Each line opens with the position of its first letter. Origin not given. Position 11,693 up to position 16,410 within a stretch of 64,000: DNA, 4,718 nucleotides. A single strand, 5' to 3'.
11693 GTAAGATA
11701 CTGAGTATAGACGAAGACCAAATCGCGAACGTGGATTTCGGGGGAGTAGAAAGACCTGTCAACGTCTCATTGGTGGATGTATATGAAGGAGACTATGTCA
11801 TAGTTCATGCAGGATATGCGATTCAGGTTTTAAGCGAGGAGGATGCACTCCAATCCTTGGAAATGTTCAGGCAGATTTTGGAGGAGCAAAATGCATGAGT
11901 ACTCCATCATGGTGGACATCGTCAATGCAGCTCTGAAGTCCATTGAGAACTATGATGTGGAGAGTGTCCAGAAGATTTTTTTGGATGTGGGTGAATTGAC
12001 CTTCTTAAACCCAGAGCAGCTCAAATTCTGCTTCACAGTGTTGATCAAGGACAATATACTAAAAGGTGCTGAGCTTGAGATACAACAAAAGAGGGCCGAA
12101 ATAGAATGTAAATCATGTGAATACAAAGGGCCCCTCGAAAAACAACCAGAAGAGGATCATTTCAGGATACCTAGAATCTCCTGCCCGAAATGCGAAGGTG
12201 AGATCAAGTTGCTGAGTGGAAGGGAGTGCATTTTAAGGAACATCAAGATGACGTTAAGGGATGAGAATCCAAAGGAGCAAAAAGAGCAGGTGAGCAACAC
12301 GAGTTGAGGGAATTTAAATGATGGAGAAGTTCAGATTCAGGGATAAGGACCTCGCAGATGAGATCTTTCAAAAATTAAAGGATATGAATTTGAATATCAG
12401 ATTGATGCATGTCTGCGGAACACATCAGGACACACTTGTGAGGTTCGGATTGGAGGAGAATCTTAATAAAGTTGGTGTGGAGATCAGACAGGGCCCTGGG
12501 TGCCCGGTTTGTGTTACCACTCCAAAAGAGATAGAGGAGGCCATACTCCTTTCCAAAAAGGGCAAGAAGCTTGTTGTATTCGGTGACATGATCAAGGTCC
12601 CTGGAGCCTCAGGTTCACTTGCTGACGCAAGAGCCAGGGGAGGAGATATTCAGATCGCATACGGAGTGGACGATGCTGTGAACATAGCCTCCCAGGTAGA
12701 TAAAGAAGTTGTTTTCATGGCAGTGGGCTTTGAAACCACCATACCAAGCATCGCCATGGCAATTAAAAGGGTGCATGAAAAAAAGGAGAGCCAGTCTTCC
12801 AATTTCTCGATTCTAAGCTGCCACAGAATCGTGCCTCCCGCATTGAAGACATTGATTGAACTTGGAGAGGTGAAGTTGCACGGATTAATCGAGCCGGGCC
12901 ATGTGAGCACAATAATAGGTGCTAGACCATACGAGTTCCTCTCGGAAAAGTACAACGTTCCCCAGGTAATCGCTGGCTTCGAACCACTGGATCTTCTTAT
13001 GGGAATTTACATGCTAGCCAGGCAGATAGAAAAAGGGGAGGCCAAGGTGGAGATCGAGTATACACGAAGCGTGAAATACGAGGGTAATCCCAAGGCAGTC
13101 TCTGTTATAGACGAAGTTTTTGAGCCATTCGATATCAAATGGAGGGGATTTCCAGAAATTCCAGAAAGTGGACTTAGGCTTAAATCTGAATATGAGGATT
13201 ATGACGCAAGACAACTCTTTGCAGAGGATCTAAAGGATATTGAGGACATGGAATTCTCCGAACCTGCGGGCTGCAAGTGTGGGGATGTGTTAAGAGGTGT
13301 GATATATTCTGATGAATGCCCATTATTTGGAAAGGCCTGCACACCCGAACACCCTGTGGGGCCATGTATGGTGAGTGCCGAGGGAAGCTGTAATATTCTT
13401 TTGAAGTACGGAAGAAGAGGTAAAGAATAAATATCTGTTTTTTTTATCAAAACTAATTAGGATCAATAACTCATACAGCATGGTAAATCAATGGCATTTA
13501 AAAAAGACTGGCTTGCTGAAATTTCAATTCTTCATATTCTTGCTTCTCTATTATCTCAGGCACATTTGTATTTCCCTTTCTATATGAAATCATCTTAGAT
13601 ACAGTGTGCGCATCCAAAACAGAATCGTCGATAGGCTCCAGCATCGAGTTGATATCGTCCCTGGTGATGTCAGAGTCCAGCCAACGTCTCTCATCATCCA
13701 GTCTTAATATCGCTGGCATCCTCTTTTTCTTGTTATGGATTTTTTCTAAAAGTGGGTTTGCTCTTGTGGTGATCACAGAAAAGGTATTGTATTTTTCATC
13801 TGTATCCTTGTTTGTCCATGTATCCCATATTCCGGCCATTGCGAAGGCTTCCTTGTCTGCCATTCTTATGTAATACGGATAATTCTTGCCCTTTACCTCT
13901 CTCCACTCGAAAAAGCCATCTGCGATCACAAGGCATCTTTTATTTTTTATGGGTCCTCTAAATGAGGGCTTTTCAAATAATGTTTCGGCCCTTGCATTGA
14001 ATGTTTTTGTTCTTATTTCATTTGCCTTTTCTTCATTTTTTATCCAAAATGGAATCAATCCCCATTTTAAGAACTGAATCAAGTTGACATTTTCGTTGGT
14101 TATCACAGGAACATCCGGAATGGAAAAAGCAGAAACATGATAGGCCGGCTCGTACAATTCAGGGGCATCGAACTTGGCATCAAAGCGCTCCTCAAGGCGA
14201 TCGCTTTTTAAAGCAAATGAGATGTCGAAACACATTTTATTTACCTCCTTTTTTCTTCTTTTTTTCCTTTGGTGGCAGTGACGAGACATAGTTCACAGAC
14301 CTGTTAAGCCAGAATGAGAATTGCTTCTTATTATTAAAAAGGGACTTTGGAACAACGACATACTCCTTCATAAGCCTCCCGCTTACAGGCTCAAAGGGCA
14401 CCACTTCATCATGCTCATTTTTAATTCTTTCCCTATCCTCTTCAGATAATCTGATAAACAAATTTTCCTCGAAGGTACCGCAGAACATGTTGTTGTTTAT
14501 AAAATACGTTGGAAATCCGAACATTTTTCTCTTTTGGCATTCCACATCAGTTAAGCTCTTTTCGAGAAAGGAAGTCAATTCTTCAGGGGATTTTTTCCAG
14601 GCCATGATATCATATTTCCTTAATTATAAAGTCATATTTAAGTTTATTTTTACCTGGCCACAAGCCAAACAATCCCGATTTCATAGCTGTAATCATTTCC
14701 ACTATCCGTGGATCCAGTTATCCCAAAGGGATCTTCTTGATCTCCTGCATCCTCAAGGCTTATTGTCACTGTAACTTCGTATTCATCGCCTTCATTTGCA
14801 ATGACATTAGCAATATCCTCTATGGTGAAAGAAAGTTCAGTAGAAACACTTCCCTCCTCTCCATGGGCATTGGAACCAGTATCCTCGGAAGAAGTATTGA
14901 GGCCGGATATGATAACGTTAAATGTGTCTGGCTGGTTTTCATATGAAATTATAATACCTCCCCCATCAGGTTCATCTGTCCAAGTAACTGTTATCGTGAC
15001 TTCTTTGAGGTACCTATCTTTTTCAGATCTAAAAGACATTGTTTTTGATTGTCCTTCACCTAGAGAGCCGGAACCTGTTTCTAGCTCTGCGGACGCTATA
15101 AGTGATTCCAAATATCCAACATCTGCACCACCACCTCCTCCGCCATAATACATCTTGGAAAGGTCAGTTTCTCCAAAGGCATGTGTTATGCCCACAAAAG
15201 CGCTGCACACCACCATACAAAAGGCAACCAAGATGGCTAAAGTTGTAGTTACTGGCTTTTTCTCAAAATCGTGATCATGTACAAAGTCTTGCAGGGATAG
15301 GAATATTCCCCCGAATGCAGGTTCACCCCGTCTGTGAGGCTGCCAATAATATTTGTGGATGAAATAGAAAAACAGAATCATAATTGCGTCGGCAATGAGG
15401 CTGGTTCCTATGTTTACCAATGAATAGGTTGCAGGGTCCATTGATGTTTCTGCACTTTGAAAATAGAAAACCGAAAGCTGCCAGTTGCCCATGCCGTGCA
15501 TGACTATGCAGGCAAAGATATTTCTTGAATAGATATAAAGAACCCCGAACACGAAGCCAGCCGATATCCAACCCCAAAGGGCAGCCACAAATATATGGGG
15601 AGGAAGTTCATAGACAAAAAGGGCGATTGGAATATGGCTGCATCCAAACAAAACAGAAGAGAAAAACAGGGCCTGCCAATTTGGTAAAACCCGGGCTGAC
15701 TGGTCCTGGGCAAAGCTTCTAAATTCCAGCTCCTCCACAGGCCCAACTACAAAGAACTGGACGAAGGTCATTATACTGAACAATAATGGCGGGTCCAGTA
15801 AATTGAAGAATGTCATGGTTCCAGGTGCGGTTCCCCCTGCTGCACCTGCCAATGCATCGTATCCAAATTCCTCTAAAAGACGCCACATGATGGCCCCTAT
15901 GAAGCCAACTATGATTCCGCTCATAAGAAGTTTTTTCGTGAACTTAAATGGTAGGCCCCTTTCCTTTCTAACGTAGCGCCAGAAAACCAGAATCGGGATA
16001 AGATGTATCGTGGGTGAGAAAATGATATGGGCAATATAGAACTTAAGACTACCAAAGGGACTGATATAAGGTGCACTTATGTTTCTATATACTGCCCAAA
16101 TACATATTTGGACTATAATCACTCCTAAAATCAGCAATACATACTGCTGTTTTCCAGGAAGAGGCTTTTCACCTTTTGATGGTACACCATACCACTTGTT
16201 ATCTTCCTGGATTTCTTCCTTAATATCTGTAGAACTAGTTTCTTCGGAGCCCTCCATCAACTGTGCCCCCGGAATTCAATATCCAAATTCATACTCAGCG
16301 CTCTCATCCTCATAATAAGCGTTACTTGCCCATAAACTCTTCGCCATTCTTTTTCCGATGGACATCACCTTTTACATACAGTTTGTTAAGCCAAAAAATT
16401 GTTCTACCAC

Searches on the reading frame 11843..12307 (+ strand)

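Call 56: search_protein_families(library=pfam, proteins=[window:11843-12307:+], max_evalue=0.001)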
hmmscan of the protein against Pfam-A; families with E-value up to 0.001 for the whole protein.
window:11843-12307:+ (154 aa): 1 family
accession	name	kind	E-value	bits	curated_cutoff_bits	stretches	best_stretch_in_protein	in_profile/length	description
PF01155.25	HypA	-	7.7e-28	97.2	28.9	1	17-136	1-112/112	Hydrogenase/urease nickel incorporation, metallochaperone, hypA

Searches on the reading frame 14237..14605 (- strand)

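Call 56: search_protein_families(library=pfam, proteins=[window:14237-14605:-], max_evalue=0.001)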
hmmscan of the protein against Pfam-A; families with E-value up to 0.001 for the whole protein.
window:14237-14605:- (122 aa): 1 family
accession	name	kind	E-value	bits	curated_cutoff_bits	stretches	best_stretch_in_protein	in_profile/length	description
PF04993.18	TfoX_N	-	3.9e-14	53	30.1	1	22-104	8-88/91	TfoX N-terminal domain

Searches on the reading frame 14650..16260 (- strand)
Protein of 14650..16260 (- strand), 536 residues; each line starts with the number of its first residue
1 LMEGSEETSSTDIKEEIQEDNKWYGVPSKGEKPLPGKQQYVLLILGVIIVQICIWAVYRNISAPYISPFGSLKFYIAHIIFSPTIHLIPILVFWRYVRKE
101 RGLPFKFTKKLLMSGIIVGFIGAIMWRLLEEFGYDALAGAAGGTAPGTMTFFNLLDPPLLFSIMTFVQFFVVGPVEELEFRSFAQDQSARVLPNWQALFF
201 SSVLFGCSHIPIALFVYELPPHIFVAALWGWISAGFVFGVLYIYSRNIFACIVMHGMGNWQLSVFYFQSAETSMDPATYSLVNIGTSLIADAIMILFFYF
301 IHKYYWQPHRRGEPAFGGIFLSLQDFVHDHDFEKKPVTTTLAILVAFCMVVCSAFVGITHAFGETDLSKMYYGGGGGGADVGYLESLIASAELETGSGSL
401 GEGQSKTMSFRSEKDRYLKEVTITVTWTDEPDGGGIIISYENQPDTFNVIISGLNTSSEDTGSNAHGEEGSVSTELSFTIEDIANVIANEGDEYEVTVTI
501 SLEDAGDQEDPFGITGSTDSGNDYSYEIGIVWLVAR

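Call 7: search_protein_families(library=pfam, proteins=[window:14650-16260:-], max_evalue=0.001)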
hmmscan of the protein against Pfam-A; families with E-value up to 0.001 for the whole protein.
window:14650-16260:- (536 aa): 1 family
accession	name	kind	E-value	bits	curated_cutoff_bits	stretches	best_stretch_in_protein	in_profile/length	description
PF02517.21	Rce1-like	-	1.5e-13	51.3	22.4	1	161-260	4-92/93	Type II CAAX prenyl endopeptidase Rce1-like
